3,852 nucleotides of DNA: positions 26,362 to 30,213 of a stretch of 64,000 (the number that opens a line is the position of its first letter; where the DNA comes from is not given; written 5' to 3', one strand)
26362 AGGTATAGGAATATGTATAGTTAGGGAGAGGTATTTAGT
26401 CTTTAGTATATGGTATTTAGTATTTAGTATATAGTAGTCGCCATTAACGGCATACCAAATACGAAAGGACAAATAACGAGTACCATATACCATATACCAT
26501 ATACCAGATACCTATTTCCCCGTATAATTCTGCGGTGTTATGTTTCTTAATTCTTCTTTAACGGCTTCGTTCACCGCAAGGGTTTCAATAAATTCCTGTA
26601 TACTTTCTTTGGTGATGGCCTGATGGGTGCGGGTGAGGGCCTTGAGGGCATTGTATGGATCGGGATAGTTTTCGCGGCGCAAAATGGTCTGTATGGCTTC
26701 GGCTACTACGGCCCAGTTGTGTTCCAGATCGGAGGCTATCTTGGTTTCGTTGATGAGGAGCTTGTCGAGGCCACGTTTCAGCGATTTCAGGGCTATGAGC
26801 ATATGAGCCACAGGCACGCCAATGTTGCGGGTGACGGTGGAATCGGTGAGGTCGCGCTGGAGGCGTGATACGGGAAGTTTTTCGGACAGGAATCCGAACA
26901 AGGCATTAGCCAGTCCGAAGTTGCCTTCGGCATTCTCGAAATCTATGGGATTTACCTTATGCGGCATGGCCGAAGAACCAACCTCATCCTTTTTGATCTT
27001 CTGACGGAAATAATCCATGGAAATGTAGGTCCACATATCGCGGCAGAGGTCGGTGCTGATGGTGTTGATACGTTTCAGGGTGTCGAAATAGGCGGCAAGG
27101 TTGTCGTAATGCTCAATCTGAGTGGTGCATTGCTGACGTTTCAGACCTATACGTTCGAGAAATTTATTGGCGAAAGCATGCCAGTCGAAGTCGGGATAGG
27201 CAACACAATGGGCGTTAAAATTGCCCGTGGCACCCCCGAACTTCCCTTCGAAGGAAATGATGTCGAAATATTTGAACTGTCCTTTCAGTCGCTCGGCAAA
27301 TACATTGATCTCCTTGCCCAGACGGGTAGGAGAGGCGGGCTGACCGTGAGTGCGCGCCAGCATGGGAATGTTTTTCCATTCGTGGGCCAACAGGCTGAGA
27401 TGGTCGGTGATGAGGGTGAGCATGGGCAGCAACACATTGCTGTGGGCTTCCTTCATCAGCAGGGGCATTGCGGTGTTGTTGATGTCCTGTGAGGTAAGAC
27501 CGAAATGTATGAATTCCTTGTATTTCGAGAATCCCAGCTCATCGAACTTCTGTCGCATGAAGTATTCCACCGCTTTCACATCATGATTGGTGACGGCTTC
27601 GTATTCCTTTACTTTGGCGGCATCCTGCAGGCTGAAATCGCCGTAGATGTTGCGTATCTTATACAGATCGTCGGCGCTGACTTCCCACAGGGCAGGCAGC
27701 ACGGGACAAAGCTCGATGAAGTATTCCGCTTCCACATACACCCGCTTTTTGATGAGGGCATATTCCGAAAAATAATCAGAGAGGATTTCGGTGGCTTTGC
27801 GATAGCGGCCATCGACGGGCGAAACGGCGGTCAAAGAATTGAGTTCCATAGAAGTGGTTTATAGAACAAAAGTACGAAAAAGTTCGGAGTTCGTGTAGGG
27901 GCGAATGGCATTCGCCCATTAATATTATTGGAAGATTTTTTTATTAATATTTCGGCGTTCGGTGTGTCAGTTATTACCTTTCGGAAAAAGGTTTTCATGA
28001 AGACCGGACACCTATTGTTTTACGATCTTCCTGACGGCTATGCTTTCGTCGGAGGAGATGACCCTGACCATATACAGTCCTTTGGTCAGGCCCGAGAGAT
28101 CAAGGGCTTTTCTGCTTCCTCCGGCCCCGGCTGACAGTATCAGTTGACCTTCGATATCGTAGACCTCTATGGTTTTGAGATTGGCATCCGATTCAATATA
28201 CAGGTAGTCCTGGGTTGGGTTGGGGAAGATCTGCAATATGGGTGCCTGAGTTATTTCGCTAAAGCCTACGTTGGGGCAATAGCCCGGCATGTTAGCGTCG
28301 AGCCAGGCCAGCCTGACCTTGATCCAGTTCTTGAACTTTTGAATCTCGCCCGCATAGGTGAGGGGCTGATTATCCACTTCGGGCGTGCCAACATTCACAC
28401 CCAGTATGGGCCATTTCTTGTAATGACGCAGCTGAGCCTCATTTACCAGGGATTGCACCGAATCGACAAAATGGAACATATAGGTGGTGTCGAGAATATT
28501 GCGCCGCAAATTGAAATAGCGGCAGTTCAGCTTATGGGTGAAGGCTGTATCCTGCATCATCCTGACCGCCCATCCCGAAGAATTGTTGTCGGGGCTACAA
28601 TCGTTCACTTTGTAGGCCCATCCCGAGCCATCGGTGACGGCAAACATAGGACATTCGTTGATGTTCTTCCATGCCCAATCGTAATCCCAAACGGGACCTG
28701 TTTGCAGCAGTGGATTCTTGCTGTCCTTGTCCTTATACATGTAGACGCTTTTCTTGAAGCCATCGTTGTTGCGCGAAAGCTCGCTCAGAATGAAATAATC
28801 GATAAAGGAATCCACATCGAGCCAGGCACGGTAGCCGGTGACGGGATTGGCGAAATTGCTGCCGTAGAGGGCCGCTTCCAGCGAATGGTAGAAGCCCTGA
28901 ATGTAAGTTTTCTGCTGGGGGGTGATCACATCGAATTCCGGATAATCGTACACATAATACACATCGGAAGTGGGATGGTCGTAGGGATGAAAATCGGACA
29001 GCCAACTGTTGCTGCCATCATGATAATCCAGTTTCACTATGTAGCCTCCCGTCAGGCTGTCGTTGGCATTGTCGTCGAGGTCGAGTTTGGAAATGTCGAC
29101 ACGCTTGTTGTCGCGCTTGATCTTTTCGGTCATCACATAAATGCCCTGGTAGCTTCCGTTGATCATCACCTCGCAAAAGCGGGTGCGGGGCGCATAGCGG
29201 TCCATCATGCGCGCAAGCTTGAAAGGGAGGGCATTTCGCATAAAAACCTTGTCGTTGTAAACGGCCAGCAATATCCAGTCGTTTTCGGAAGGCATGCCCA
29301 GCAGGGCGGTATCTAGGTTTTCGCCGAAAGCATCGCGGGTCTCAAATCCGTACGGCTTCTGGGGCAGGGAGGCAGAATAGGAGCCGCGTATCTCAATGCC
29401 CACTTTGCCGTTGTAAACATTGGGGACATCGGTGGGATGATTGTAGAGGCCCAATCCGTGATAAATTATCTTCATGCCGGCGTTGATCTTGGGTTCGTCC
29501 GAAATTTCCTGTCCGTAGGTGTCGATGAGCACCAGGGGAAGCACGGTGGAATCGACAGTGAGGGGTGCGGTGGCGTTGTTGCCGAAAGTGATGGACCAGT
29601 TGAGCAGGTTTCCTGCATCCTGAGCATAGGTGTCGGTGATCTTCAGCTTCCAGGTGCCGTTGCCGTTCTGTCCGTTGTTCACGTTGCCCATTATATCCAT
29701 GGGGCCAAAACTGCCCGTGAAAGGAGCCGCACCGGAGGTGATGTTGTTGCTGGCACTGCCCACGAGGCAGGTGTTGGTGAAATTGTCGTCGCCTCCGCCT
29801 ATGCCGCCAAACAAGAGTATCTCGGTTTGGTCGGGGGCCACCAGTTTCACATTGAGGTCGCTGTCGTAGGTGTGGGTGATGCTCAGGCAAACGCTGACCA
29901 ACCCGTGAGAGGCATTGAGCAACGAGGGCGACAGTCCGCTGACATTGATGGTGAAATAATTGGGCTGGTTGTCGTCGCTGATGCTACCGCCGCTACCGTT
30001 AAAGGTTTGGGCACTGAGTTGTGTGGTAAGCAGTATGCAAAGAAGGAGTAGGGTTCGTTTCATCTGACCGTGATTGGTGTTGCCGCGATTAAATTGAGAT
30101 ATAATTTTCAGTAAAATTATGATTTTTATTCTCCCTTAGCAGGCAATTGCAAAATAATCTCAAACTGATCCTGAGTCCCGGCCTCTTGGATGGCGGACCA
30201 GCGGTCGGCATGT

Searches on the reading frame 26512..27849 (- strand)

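Call 5: search_protein_families(library=pfam, proteins=[window:26512-27849:-])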
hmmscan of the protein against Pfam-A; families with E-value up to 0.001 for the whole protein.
window:26512-27849:- (445 aa): 2 families
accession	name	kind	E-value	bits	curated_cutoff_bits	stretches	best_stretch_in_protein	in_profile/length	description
PF08328.16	ASL_C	-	1.4e-48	164.1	35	1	328-443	1-115/115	Adenylosuccinate lyase C-terminal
PF00206.25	Lyase_1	-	6e-47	161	27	1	14-309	1-305/312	Lyase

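Call 6: search_protein_families(library=ncbifam, proteins=[window:26512-27849:-])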
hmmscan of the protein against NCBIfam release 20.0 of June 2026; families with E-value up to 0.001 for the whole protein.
window:26512-27849:- (445 aa): 13 families
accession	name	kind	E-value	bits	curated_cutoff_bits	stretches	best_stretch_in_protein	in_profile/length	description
NF006764.0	PRK09285.1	equivalog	1.4e-192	640.1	446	1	1-445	1-447/456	adenylosuccinate lyase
TIGR00928.1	purB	equivalog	5.2e-115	384.7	326.2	1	12-445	1-427/436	adenylosuccinate lyase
TIGR02426.1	protocat_pcaB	equivalog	2.5e-22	79.3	355.75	1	104-306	87-280/338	3-carboxy-cis,cis-muconate cycloisomerase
NF006500.1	PRK08937.2-4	subfamily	7.2e-21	74.5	626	1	110-376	97-361/448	adenylosuccinate lyase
NF052536.2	CoM_syn_XcbD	exception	1e-17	64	600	1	74-302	65-287/443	3-sulfopropionylcysteine synthase XcbD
NF004631.0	PRK05975.1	equivalog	1.6e-15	56.9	371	1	79-305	68-286/352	3-carboxy-cis,cis-muconate cycloisomerase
NF006554.0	PRK09053.1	equivalog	3.2e-15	55.9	595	1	111-302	100-289/453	3-carboxy-cis,cis-muconate cycloisomerase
TIGR00979.1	fumC_II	equivalog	3.4e-08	32.7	664.75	1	119-191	136-208/458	class II fumarate hydratase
NF052556.1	NtrsucLyaStm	equivalog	1.9e-07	30.3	650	1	111-209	109-209/466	nitrosuccinate lyase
NF008909.0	PRK12273.1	subfamily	5.3e-07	28.9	510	1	122-302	145-330/474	aspartate ammonia-lyase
NF009089.0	PRK12425.1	equivalog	2.3e-05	23.4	840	0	118-188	136-206/464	class II fumarate hydratase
TIGR00839.1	aspA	equivalog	5.3e-05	22.3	681.2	1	93-302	112-325/468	aspartate ammonia-lyase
NF011092.0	PRK14515.1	subfamily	0.00078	18.4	876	0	114-191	141-217/479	aspartate ammonia-lyase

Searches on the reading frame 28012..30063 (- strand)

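Call 5: search_protein_families(library=pfam, proteins=[window:28012-30063:-])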
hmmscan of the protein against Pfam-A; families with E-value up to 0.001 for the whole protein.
window:28012-30063:- (683 aa): 3 families
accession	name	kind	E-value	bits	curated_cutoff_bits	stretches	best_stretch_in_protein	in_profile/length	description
PF08757.17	CotH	-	2e-55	189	23.8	1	223-588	1-322/322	CotH kinase protein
PF18962.6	Por_Secre_tail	-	1.6e-14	54.4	27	1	612-681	1-74/75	Secretion system C-terminal sorting domain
PF01483.27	P_proprotein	-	1.1e-11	45.1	21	1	56-160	4-86/86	Proprotein convertase P-domain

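Call 6: search_protein_families(library=ncbifam, proteins=[window:28012-30063:-])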
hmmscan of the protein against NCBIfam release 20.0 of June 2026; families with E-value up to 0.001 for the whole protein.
window:28012-30063:- (683 aa): 5 families
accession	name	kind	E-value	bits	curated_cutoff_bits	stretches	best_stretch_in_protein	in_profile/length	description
TIGR04183.1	Por_Secre_tail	domain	2.8e-15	56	23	1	612-683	1-72/72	T9SS type A sorting domain-containing protein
NF038113.1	T9SSA_dep_M36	equivalog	2.3e-10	39.3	885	1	596-682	780-868/869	T9SS-dependent M36 family metallopeptidase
NF050177.1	TapA_OM_Porphy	equivalog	1.3e-08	34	500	1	604-680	465-542/544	TapA/TapC family T9SS-dependent outer membrane protein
NF033708.1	T9SS_Cterm_ChiA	domain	4.5e-06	26.5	40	1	629-681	1-54/55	T9SS sorting signal type C domain-containing protein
NF052644.1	T9SS_DNase_Rie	equivalog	0.00037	19.9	260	1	630-683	201-251/251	T9SS-dependent surface endonuclease, AS87_RS02955 family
